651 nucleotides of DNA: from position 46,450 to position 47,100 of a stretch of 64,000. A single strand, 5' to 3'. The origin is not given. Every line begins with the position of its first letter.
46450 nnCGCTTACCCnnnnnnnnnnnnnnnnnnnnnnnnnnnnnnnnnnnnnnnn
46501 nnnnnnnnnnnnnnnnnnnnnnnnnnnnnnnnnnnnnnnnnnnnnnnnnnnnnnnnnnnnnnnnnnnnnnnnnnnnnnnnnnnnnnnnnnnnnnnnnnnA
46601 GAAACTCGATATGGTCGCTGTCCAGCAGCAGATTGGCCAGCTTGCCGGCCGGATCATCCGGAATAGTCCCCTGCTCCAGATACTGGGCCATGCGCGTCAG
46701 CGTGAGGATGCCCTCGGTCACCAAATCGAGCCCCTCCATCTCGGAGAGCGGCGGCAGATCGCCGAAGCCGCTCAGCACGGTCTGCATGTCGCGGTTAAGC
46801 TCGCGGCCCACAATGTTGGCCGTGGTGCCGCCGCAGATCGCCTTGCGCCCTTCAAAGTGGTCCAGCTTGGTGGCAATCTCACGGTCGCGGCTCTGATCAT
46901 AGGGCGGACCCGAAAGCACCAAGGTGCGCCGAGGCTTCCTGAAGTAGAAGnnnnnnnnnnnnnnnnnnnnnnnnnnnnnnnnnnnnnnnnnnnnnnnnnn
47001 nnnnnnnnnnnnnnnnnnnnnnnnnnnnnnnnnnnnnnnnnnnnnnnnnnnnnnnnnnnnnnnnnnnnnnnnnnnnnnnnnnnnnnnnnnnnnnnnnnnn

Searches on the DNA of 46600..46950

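Call 48: search_with_rna_model(model_id=R1, source=window, start=46600, end=46950, filters=off, max_evalue=10, show_alignments=1)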
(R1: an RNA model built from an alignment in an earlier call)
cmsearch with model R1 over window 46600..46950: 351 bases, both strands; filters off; matches with E-value up to 10: 9.
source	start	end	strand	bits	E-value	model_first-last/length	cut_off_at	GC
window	46743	46831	+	19.1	6e-05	1-98/98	no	0.69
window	46704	46776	-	9.4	0.0082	1-98/98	no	0.67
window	46803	46913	-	3.9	0.13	1-98/98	no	0.65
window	46631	46714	+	0.5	0.74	1-98/98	no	0.63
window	46651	46698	-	-0.7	1.4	1-98/98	no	0.6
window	46635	46650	-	-1.1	1.7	71-96/98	no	0.81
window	46862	46874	+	-2.1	2.8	12-24/98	no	0.69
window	46903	46930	+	-3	4.3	70-97/98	no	0.71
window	46620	46633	-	-3.6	5.7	11-24/98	no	0.57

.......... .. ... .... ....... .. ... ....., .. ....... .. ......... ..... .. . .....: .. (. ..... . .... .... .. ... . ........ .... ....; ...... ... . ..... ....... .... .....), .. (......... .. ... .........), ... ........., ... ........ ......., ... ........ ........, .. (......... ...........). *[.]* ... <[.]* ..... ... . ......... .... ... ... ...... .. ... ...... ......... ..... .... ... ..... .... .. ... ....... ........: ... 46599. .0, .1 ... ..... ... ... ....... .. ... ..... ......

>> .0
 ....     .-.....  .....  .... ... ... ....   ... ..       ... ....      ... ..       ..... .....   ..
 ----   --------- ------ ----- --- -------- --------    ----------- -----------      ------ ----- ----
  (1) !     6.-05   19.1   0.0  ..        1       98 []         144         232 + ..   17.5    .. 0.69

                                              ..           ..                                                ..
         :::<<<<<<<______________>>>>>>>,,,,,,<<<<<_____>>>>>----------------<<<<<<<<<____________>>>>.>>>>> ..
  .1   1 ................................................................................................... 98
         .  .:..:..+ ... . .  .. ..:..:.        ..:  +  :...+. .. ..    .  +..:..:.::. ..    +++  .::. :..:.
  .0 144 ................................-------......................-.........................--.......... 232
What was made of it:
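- Tried and rejected: The 19-bit hit at 46743-46831 is a GC-rich coding stretch that shares no conserved block (call 48).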
